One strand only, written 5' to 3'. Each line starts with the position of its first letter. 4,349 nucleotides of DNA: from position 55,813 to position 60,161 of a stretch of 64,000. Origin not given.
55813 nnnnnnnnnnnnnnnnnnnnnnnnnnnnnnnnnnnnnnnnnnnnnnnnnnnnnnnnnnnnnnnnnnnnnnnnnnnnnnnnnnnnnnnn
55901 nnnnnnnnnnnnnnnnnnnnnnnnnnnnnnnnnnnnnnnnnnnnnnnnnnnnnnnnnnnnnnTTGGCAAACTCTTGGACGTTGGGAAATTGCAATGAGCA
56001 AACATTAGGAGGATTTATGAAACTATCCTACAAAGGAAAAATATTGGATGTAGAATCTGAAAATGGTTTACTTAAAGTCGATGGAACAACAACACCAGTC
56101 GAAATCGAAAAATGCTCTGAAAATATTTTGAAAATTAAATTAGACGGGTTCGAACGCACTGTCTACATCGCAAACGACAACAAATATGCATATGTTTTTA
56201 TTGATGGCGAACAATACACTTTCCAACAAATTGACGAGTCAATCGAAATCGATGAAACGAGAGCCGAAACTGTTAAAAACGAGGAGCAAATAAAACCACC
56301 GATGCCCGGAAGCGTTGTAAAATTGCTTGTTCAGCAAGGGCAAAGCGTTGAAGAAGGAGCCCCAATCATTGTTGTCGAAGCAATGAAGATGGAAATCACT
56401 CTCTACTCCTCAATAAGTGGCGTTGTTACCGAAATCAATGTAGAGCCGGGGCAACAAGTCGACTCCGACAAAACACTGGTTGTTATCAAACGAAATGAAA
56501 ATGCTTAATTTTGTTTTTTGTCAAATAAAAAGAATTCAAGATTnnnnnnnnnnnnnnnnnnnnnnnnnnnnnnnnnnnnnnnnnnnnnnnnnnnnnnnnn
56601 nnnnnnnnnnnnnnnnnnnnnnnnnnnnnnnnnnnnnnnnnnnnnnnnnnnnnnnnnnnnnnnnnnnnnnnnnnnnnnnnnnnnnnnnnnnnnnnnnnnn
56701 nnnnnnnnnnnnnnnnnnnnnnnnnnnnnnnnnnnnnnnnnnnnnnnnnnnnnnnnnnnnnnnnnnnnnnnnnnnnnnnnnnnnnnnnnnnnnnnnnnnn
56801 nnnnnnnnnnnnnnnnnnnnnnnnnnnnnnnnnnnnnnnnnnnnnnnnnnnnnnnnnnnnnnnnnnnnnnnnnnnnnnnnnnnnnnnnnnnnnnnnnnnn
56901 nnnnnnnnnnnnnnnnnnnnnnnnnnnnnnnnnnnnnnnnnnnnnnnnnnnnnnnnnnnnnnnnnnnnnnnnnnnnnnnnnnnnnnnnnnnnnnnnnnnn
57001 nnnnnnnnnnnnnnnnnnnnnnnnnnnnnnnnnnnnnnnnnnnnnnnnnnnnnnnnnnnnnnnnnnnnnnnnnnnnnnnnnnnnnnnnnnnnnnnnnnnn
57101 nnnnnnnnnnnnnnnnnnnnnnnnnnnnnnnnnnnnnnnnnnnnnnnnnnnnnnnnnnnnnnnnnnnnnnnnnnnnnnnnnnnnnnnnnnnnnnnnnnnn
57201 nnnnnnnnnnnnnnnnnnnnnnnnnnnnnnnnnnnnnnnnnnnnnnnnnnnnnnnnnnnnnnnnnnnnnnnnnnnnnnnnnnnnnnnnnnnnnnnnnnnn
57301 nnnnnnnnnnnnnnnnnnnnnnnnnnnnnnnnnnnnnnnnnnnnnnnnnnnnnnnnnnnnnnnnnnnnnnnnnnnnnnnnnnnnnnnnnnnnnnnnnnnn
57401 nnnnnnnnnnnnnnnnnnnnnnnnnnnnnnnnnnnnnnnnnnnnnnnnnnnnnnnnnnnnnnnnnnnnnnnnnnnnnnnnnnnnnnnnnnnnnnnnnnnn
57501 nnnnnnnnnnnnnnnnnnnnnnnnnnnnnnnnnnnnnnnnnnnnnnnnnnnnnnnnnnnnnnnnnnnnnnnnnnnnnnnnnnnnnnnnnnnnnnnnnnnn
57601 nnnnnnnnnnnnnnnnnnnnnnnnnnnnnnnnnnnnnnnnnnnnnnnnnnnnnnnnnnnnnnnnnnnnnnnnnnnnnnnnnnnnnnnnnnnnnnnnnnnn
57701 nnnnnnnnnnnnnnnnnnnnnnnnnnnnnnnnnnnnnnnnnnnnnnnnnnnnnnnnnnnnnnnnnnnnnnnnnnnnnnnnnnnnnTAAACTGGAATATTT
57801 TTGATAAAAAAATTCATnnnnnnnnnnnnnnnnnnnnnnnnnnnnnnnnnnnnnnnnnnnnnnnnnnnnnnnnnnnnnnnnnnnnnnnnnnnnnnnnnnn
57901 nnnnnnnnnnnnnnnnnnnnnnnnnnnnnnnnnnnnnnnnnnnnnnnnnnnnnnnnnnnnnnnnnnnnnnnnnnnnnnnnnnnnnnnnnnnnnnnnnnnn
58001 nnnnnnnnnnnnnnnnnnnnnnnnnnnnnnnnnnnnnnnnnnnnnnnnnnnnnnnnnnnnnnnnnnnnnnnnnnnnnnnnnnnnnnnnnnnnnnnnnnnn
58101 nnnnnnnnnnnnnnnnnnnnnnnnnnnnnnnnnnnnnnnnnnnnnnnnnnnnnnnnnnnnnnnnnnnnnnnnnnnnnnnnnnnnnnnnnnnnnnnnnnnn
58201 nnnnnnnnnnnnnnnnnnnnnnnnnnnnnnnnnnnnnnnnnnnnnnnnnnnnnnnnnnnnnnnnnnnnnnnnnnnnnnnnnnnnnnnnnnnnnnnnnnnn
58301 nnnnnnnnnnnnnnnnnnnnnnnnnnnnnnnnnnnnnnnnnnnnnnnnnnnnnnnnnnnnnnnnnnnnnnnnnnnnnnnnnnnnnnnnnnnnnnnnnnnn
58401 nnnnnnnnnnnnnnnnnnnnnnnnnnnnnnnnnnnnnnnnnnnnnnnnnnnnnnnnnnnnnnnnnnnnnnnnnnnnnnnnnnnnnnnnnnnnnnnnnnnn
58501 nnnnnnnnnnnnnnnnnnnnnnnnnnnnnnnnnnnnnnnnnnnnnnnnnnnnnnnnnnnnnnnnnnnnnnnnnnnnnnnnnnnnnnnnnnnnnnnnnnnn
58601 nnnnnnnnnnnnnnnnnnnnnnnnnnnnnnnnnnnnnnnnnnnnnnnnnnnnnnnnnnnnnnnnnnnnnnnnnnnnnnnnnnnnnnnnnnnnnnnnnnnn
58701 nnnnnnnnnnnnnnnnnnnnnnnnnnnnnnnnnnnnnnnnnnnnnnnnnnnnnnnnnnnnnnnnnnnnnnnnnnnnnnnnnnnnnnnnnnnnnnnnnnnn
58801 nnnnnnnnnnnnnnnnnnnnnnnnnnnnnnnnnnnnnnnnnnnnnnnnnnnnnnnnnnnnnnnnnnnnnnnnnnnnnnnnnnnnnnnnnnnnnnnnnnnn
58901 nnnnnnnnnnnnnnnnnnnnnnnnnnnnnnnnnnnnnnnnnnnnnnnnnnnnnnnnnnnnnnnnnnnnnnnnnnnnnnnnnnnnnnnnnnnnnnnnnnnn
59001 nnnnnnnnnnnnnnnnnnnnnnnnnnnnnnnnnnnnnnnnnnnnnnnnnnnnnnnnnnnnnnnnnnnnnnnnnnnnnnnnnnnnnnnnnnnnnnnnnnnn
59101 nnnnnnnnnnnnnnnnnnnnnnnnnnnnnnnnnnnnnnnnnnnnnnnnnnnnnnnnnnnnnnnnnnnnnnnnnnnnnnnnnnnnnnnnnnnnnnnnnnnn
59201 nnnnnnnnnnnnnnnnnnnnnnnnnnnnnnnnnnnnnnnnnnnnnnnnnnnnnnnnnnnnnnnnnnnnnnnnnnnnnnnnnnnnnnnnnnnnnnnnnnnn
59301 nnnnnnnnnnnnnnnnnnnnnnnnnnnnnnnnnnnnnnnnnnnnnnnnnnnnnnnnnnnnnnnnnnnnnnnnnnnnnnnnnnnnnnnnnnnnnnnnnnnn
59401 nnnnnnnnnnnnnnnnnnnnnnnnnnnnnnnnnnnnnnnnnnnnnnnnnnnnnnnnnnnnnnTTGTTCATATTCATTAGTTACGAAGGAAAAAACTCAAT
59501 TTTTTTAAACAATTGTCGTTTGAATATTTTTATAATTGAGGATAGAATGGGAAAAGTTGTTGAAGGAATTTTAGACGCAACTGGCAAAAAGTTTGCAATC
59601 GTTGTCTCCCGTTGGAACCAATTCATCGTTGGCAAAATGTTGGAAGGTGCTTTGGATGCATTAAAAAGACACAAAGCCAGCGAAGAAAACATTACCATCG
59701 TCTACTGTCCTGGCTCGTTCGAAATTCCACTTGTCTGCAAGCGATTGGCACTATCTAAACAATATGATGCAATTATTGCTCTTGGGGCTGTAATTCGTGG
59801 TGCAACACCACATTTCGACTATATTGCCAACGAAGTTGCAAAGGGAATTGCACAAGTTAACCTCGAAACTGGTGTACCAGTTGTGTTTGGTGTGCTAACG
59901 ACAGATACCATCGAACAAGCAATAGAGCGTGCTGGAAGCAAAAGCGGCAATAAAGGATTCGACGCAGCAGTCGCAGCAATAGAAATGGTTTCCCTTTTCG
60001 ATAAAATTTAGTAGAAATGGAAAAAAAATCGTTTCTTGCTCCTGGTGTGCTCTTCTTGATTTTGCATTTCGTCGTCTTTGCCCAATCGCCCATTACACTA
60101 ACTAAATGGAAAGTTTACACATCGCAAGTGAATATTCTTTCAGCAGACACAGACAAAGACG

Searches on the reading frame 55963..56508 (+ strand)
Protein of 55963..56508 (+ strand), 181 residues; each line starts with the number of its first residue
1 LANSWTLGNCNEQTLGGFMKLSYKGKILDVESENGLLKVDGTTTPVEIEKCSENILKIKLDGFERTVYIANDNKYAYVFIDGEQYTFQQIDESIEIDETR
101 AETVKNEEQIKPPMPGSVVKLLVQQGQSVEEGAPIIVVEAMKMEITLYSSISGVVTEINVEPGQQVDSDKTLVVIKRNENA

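Call 22: search_protein_families(library=pfam, proteins=[window:55963-56508:+], max_evalue=0.001)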
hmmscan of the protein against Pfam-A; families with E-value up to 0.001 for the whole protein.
window:55963-56508:+ (181 aa): 6 families
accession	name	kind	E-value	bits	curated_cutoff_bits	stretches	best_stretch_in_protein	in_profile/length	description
PF00364.28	Biotin_lipoyl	-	3e-17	62.7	22.1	1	108-175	1-73/73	Biotin-requiring enzyme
PF13533.13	Biotin_lipoyl_2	-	3.6e-10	39.8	29.8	1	109-137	2-30/32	Biotin-lipoyl like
PF16576.10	HlyD_D23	-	5.4e-08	32.8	30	1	141-176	105-140/214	Barrel-sandwich domain of CusB or HlyD membrane-fusion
PF13437.12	HlyD_3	-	1.4e-06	29.4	22.2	0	146-176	1-31/106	HlyD family secretion protein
PF13375.12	RnfC_N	-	0.00012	22.5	25.6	1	116-177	39-98/101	RnfC Barrel sandwich hybrid domain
PF01597.25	GCV_H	-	0.0004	20.7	22.2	0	122-161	38-77/122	Glycine cleavage H-protein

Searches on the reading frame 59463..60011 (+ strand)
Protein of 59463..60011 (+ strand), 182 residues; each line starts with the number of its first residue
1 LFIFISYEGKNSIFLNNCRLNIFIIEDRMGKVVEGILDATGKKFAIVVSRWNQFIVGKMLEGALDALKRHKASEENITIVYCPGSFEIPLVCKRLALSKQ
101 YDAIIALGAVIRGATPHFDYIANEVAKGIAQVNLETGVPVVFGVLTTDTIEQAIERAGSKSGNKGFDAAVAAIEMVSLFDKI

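Call 22: search_protein_families(library=pfam, proteins=[window:59463-60011:+], max_evalue=0.001)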
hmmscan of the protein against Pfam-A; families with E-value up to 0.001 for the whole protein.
window:59463-60011:+ (182 aa): 1 family
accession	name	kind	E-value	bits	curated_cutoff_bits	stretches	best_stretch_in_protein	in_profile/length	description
PF00885.24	DMRL_synthase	-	6.4e-62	208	26.7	1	42-179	2-138/139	6,7-dimethyl-8-ribityllumazine synthase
